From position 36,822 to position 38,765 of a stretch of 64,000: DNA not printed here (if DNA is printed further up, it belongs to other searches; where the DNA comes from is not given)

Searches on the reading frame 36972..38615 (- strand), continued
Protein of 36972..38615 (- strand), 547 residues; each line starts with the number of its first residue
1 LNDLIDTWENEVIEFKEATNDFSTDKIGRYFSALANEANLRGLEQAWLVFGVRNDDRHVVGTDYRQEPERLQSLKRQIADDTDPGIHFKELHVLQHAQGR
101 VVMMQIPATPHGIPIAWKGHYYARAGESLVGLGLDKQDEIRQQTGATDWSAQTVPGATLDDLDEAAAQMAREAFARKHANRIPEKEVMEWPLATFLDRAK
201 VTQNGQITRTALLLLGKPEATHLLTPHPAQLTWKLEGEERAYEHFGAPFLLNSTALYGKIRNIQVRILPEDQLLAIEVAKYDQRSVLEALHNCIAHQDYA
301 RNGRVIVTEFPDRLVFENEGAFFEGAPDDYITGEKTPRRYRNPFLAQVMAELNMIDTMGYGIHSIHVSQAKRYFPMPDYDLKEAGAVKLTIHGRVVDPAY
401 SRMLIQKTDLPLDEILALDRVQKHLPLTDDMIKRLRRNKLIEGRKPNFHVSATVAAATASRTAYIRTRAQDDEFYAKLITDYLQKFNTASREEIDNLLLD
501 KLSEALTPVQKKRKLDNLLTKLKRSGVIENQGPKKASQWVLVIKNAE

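Call 50: find_related_loci(query=window:36972-38615:-, collection=metagenome_contigs, flank=6000)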
Query window:36972-38615:- (547 aa) in metagenome_contigs; peptide patterns used: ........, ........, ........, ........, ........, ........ (x = any residue, [..] = any of these).
600 stretches matched a pattern (row limit reached: there are more); 568 encode a relative of the query (tblastn E <= 1e-3); the best 80 are kept; 80 distinct loci.
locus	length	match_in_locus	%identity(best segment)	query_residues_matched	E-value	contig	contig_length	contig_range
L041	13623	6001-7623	73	1-541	0e+0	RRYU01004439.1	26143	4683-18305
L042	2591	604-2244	72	1-547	0e+0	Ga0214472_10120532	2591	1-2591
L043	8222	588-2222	72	3-547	0e+0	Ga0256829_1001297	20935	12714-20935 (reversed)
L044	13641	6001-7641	72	1-547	0e+0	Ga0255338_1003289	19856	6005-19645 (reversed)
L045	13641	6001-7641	69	1-547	0e+0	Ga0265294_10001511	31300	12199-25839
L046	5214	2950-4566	72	1-539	0e+0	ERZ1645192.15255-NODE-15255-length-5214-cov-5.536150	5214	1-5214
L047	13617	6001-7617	73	1-539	0e+0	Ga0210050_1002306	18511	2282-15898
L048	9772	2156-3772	73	1-539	0e+0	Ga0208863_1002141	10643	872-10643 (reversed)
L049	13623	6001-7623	71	1-541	0e+0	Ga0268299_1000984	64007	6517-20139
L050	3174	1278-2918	70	1-547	0e+0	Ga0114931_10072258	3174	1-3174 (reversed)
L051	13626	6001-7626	71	1-542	0e+0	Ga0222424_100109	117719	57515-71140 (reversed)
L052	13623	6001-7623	70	1-541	0e+0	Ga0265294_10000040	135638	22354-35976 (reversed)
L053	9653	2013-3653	72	1-547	0e+0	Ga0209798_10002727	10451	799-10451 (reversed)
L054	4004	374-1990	70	1-539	0e+0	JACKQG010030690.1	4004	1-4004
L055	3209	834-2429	71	8-539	0e+0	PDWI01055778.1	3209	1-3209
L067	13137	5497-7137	69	1-547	0e+0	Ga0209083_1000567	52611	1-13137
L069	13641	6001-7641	68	1-547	0e+0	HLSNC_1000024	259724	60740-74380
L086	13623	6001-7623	70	1-541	0e+0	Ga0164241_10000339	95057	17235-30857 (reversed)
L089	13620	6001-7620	69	4-541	0e+0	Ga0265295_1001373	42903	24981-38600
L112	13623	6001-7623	65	1-541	0e+0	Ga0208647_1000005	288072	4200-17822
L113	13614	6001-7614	68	4-541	0e+0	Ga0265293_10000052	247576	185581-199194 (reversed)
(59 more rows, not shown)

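Call 53: search_protein_families(library=pfam, proteins=[L051:2798-5950:+, L052:1629-5843:+, L067:2746-5220:+, L069:2417-5959:+, L069:7791-10289:+, L086:4697-5911:+, L086:7879-10413:+, L089:4738-5880:+, L112:8066-11167:+, L113:4739-5968:+], max_evalue=0.00001)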
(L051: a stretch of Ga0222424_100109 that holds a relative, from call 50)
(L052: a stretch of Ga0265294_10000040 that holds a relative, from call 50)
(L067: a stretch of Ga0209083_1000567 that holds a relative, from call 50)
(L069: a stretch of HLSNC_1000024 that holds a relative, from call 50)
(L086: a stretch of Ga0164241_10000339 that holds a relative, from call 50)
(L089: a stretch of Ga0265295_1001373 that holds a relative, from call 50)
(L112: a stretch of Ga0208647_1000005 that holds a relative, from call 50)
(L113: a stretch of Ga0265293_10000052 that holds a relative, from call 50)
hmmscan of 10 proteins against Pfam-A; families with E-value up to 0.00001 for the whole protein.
L051:2798-5950:+ (1050 aa): 5 families
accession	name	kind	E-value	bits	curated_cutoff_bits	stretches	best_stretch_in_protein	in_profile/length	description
PF11867.13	T1RH-like_C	-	3.1e-125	418.4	26.8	1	723-1045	1-327/329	Type I restriction enzyme HindI endonuclease subunit-like, C-terminal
PF18766.7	SWI2_SNF2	-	1.7e-76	257.2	26.7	1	268-533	1-219/221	SWI2/SNF2 ATPase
PF04313.20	HSDR_N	-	1.5e-49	169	25.1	1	3-210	2-198/198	Type I restriction enzyme R protein N terminus (HSDR_N)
PF22679.2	T1R_D3-like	-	6e-23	82.4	27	1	633-706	85-156/158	Type I restriction enzyme subunit R domain 3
PF04851.21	ResIII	-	2.2e-17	63.9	22.5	1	299-470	20-163/164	Type III restriction enzyme, res subunit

L052:1629-5843:+ (1404 aa): 4 families
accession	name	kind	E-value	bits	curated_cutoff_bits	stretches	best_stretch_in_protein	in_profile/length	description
PF07669.17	Eco57I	-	5.6e-14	53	25.3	1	579-804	1-164/171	Eco57I restriction-modification methylase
PF01797.21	Y1_Tnp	-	5.2e-09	36.7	23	1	403-480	39-121/121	Transposase IS200 like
PF20473.4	MmeI_Mtase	-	2.7e-08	33.7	27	1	532-603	16-87/259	MmeI, DNA-methyltransferase domain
PF02384.22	N6_Mtase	-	9e-08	32.2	20.4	0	720-828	126-233/311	N-6 DNA Methylase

L067:2746-5220:+ (824 aa): 4 families
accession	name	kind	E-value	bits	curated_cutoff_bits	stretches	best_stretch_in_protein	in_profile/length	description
PF02384.22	N6_Mtase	-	2.1e-51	175.6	20.4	1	133-450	4-306/311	N-6 DNA Methylase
PF01420.25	Methylase_S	-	4.7e-25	89.2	22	2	462-597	10-154/168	Type I restriction modification DNA specificity domain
PF01170.24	UPF0020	-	1e-06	29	22.3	1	165-329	20-181/197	RMKL-like, methyltransferase domain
PF07669.17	Eco57I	-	3.2e-06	27.8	25.3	1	257-344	69-165/171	Eco57I restriction-modification methylase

L069:2417-5959:+ (1180 aa): 3 families
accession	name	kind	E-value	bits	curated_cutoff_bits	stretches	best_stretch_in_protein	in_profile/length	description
PF07669.17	Eco57I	-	3.1e-21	76.7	25.3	1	328-546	1-168/171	Eco57I restriction-modification methylase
PF02384.22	N6_Mtase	-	5.4e-14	52.7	20.4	1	456-592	123-259/311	N-6 DNA Methylase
PF20473.4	MmeI_Mtase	-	8.2e-09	35.4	27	1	285-352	19-87/259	MmeI, DNA-methyltransferase domain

L069:7791-10289:+ (832 aa): 2 families
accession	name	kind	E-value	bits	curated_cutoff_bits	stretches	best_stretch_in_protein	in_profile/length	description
PF08665.17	PglZ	-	7.4e-67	225.2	25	1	439-615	2-178/179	PglZ domain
PF01663.27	Phosphodiest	-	9.6e-06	25.9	23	0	546-617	157-231/342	Type I phosphodiesterase / nucleotide pyrophosphatase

L086:4697-5911:+ (404 aa): 1 family
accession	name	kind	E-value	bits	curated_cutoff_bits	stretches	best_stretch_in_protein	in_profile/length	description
PF13166.12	AAA_13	-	1.2e-14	54.4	36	1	173-370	497-688/713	AAA domain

L086:7879-10413:+ (844 aa): 7 families
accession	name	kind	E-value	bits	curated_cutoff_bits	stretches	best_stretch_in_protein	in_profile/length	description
PF22679.2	T1R_D3-like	-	6.9e-58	196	27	1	536-706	1-158/158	Type I restriction enzyme subunit R domain 3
PF18766.7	SWI2_SNF2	-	1.2e-53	182.5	26.7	1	275-496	1-207/221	SWI2/SNF2 ATPase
PF04313.20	HSDR_N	-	1.1e-46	159.7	25.1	1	29-220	1-198/198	Type I restriction enzyme R protein N terminus (HSDR_N)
PF04851.21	ResIII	-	7e-41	140.3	22.5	1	271-439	3-163/164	Type III restriction enzyme, res subunit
PF12008.13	EcoR124_C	-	1.3e-16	61.5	23.1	1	727-817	1-76/260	Type I restriction and modification enzyme - subunit R C terminal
PF00270.35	DEAD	-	7.4e-08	32.7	26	1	308-437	22-159/167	DEAD/DEAH box helicase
PF13588.12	HSDR_N_2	-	3.6e-06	27.5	25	0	122-217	12-99/110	Type I restriction enzyme R protein N terminus (HSDR_N)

L089:4738-5880:+ (380 aa): 1 family
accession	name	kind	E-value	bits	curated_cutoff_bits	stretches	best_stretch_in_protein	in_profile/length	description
PF08808.17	RES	-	6.5e-12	46.2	23.2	1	226-359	21-140/157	RES domain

L112:8066-11167:+ (1033 aa): 4 families
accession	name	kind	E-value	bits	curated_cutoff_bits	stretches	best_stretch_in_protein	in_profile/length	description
PF18766.7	SWI2_SNF2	-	6.4e-73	245.5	26.7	1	254-483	1-221/221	SWI2/SNF2 ATPase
PF04313.20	HSDR_N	-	9.2e-37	127.3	25.1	1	9-199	4-194/198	Type I restriction enzyme R protein N terminus (HSDR_N)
PF22679.2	T1R_D3-like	-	1.5e-34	120.2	27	1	523-675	2-157/158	Type I restriction enzyme subunit R domain 3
PF04851.21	ResIII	-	6.7e-20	72.1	22.5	1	251-415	4-162/164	Type III restriction enzyme, res subunit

L113:4739-5968:+ (409 aa): 1 family
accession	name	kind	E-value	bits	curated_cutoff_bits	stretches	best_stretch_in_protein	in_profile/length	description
PF01420.25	Methylase_S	-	1.2e-30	107.3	22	2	26-180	10-162/168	Type I restriction modification DNA specificity domain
